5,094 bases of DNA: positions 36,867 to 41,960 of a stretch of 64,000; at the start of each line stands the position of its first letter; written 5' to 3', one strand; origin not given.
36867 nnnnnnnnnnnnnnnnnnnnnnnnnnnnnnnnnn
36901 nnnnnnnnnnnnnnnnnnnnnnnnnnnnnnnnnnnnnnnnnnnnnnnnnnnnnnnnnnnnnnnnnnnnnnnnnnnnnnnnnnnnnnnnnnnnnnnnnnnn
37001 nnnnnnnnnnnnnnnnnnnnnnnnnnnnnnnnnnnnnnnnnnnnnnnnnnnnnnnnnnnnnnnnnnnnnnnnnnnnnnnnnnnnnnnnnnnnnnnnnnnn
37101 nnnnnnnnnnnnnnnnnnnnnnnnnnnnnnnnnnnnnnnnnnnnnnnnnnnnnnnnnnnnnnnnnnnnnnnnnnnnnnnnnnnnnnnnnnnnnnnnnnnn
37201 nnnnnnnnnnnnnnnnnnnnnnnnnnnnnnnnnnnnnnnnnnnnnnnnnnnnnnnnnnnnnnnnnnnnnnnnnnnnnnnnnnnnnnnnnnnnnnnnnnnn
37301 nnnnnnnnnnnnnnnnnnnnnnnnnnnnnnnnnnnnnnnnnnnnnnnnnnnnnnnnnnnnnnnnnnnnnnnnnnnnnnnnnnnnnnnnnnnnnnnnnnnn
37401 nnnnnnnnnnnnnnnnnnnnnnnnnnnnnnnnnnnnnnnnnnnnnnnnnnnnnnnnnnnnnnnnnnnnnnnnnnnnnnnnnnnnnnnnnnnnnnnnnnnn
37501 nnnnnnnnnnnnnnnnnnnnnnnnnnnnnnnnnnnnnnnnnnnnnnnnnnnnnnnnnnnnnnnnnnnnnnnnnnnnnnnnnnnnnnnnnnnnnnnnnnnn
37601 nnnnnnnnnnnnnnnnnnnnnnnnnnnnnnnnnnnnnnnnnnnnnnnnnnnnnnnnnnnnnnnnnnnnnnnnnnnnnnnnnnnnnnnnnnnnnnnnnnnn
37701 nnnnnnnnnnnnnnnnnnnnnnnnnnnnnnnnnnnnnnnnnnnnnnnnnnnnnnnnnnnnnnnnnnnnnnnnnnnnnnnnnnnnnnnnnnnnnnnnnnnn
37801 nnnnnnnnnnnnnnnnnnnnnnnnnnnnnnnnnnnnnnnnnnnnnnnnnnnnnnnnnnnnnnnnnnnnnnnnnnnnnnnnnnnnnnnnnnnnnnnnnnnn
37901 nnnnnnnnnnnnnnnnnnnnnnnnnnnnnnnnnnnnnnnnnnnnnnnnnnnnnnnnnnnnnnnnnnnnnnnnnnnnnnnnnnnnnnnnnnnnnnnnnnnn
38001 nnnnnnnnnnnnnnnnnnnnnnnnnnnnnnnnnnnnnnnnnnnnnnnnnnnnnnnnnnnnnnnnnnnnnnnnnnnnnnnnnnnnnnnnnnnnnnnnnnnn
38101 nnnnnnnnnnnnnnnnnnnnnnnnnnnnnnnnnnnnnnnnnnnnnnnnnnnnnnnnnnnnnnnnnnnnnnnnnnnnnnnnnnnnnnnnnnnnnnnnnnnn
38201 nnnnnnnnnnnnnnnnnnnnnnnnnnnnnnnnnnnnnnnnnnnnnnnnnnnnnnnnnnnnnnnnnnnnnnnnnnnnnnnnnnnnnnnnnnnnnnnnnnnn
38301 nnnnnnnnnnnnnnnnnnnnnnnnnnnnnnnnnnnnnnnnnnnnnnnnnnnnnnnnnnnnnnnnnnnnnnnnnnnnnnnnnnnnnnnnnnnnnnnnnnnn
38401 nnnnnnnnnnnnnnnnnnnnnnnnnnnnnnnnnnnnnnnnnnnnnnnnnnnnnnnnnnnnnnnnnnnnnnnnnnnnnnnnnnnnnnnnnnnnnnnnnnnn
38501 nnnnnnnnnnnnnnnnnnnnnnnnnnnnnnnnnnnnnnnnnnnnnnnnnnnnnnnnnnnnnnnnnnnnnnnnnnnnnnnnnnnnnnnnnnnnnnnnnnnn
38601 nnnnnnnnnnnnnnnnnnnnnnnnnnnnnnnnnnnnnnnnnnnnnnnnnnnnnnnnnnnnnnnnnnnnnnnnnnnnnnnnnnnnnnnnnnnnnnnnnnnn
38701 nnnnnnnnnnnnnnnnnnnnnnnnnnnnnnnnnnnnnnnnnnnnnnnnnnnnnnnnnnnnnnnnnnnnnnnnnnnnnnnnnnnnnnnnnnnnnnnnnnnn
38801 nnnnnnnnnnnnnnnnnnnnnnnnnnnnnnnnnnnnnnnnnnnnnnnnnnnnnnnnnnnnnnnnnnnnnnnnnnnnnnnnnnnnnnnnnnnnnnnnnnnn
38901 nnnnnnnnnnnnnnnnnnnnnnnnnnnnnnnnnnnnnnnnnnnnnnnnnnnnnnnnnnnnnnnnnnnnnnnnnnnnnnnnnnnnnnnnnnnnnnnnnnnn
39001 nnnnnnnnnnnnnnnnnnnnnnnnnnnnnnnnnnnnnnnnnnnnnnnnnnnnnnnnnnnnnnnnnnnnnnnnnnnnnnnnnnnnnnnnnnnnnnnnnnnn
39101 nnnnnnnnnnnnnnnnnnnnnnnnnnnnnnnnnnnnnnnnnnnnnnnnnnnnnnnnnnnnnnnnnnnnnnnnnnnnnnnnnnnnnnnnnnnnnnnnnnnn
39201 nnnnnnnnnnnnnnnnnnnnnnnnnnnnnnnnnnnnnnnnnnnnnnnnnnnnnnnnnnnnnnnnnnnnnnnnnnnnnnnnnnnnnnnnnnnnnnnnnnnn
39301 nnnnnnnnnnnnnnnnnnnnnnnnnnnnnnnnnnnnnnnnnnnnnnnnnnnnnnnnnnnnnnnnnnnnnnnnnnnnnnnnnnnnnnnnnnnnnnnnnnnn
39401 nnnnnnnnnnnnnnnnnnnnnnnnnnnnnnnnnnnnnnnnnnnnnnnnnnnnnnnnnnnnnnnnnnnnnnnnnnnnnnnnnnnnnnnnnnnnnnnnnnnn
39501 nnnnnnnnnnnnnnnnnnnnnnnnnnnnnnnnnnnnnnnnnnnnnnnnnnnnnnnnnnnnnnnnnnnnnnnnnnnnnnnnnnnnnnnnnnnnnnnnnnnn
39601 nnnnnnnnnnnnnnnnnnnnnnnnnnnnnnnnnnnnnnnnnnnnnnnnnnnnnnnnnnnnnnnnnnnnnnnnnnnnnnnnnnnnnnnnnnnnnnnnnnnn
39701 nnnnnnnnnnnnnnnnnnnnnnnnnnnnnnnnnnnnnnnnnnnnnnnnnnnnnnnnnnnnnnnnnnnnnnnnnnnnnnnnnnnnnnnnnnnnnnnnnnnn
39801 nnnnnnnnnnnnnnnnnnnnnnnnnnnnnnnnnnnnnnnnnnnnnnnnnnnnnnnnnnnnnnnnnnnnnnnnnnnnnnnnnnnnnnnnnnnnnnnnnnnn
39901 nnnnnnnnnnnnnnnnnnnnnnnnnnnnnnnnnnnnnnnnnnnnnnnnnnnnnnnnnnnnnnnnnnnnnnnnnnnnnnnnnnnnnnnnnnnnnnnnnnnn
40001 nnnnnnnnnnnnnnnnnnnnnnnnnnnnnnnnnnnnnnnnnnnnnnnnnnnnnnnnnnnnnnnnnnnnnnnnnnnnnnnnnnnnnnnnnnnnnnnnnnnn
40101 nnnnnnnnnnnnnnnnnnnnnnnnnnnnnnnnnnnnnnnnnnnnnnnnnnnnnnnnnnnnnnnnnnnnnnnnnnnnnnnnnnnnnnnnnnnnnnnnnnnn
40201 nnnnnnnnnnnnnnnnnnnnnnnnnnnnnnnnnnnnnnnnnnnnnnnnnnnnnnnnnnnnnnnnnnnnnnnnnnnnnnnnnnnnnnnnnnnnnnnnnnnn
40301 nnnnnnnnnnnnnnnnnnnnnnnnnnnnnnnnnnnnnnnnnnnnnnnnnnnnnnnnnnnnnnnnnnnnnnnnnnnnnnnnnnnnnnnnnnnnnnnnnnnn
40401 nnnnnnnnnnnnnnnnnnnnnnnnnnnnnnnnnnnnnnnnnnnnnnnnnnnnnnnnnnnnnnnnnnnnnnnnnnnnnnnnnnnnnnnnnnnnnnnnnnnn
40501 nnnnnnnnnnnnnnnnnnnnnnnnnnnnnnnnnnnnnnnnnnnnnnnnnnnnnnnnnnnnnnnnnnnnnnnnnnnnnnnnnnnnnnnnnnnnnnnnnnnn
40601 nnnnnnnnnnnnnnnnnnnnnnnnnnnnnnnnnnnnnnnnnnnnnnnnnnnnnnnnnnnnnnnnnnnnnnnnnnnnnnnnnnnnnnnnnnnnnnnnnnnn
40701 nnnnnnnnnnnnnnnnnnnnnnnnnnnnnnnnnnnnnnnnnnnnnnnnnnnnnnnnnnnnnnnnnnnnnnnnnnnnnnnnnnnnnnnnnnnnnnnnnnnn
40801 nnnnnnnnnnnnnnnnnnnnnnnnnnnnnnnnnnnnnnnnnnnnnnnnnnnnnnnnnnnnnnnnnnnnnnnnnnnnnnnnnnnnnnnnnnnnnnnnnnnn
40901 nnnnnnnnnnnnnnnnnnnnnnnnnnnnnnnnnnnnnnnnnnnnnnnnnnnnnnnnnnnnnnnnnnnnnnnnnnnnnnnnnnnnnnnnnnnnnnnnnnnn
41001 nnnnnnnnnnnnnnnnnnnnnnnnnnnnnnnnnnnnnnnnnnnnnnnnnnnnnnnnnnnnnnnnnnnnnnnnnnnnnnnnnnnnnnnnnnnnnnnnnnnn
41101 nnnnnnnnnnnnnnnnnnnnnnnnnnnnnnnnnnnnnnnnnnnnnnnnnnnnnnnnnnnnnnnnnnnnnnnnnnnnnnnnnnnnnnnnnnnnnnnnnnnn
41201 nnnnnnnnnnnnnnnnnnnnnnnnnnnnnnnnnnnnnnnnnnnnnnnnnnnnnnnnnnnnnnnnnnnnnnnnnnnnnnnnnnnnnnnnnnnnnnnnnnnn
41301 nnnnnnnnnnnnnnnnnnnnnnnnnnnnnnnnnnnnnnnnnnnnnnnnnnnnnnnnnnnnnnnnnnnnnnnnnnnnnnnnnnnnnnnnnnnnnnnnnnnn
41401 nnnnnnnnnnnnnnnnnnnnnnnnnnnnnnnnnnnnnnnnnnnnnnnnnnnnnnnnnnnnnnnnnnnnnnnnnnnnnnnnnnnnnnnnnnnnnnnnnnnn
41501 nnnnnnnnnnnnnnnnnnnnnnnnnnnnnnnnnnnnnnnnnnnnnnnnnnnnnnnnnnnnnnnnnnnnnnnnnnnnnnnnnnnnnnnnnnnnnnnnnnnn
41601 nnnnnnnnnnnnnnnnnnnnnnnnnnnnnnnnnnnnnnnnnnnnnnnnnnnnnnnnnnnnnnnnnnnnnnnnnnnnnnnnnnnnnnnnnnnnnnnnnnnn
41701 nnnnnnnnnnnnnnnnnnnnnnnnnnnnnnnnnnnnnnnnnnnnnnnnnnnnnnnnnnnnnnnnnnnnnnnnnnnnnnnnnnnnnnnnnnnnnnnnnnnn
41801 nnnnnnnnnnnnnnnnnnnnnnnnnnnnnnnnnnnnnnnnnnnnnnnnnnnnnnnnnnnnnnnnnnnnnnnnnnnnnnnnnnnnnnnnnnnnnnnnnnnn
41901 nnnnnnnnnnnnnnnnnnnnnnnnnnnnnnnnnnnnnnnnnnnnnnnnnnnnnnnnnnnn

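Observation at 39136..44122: The 3' end of reverse rubrerythrin is a reused integration hotspot, with three successive versions of the gene's C-terminus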

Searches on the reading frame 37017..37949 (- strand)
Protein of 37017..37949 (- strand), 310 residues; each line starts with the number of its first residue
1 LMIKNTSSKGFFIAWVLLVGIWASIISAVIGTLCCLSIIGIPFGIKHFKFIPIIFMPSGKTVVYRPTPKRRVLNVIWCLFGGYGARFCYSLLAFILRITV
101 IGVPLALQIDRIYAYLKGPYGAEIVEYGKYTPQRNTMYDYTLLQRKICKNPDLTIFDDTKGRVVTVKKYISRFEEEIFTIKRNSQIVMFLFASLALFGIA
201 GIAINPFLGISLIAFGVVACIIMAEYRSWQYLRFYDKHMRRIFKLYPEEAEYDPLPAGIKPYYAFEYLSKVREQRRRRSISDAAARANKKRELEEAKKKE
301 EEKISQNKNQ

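Call 3: search_protein_families(library=pfam, proteins=[window:37017-37949:-], max_evalue=0.01)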
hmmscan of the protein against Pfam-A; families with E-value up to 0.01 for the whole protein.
window:37017-37949:- (310 aa): 1 family
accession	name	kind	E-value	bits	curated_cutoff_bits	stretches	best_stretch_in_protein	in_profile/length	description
PF03733.18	YccF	-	1.2e-15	58.2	27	2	13-60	4-51/51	Inner membrane component domain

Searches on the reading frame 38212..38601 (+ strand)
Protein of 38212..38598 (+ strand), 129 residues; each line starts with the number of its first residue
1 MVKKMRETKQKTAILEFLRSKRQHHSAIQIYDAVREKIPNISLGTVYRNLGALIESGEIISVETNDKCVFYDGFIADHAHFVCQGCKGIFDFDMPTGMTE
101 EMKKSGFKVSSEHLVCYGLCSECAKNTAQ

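Call 3: search_protein_families(library=pfam, proteins=[window:38212-38598:+], max_evalue=0.01)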
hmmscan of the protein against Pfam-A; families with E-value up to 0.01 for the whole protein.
window:38212-38598:+ (129 aa): 1 family
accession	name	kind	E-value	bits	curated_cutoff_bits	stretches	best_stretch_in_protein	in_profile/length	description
PF01475.25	FUR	-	6.3e-22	78.4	23.1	1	4-116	3-120/121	Ferric uptake regulator family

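Call 20: find_encoding_contigs(protein=window:38224-38601:+, flank=10000, max_places=10)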
Protein window:38224-38601:+ (125 aa): 16 contigs read that carry it; 10 places shown.
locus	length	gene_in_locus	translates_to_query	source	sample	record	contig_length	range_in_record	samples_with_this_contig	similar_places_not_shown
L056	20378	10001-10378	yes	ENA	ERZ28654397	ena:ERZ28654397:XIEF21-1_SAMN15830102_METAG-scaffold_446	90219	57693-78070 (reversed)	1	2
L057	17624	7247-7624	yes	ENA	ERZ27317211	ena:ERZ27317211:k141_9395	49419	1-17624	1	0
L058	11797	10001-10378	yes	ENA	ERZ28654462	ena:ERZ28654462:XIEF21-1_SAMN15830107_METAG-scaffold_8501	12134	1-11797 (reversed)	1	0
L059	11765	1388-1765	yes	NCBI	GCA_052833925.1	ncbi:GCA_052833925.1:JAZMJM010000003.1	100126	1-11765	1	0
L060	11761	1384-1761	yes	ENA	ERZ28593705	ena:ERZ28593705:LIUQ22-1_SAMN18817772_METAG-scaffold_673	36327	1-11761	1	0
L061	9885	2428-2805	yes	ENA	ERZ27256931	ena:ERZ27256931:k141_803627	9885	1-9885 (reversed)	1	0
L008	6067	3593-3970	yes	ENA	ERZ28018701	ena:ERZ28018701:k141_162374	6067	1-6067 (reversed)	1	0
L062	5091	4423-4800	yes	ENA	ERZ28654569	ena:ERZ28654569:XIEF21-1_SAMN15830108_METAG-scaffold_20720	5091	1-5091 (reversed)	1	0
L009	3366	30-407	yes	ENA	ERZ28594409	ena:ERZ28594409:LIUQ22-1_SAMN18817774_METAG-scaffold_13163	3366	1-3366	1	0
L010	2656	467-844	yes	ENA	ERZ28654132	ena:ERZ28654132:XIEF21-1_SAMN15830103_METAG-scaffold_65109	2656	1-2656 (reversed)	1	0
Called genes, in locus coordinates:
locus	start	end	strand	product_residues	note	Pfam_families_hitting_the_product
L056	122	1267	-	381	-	PF07136:DUF1385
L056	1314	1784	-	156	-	PF03652:RuvX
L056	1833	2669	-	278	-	PF17827:PrmC_N, PF03602:Cons_hypoth95 (weak), PF05175:MTS, PF06325:PrmA (weak), PF13847:Methyltransf_31, PF08241:Methyltransf_11 (faint), PF13649:Methyltransf_25, PF07669:Eco57I (faint)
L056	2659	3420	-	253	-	PF00578:AhpC-TSA, PF08534:Redoxin, PF00085:Thioredoxin (weak), PF13905:Thioredoxin_8 (weak)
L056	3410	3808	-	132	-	-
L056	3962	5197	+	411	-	PF01408:GFO_IDH_MocA, PF21252:Glyco_hydro_109_C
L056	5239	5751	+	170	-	-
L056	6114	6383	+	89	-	PF20648:DUF6809 (weak)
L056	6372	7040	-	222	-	PF25084:LbH_EIF2B, PF25087:GMPPB_C, PF00132:Hexapep (weak)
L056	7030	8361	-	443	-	PF02878:PGM_PMM_I, PF02879:PGM_PMM_II, PF02880:PGM_PMM_III, PF00408:PGM_PMM_IV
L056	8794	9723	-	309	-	PF03733:YccF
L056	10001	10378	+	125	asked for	PF01475:FUR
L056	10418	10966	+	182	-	PF21349:RUBY_RBDX, PF02915:Rubrerythrin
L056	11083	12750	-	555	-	PF00239:Resolvase, PF07508:Recombinase, PF13408:Zn_ribbon_recom, PF14287:DUF4368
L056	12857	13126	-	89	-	-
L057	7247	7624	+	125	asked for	PF01475:FUR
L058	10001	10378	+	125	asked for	PF01475:FUR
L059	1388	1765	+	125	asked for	PF01475:FUR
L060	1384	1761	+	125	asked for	PF01475:FUR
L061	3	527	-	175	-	?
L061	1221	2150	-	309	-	PF03733:YccF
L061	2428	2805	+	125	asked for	PF01475:FUR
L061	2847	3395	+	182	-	PF21349:RUBY_RBDX, PF02915:Rubrerythrin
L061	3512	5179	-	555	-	PF00239:Resolvase, PF07508:Recombinase, PF13408:Zn_ribbon_recom, PF14287:DUF4368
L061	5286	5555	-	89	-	-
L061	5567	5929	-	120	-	-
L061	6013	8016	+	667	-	-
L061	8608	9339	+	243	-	PF25164:CoiA_N, PF25169:DUF7830 (faint), PF06054:CoiA_nuc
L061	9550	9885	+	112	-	?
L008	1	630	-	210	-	?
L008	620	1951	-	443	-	PF02878:PGM_PMM_I, PF02879:PGM_PMM_II, PF02880:PGM_PMM_III, PF00408:PGM_PMM_IV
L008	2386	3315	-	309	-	PF03733:YccF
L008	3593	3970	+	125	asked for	PF01475:FUR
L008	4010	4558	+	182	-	PF21349:RUBY_RBDX, PF02915:Rubrerythrin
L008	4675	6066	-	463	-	?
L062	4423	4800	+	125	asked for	PF01475:FUR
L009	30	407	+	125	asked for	PF01475:FUR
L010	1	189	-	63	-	?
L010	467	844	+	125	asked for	PF01475:FUR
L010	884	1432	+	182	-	PF21349:RUBY_RBDX, PF02915:Rubrerythrin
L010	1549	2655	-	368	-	?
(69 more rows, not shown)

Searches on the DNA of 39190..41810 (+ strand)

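Call 10: search_dna_similar(query=window:39190-41810:+, collection=plasmids, mode=near, max_rows=15)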
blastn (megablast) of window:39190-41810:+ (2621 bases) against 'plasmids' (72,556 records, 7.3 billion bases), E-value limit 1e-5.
No match.
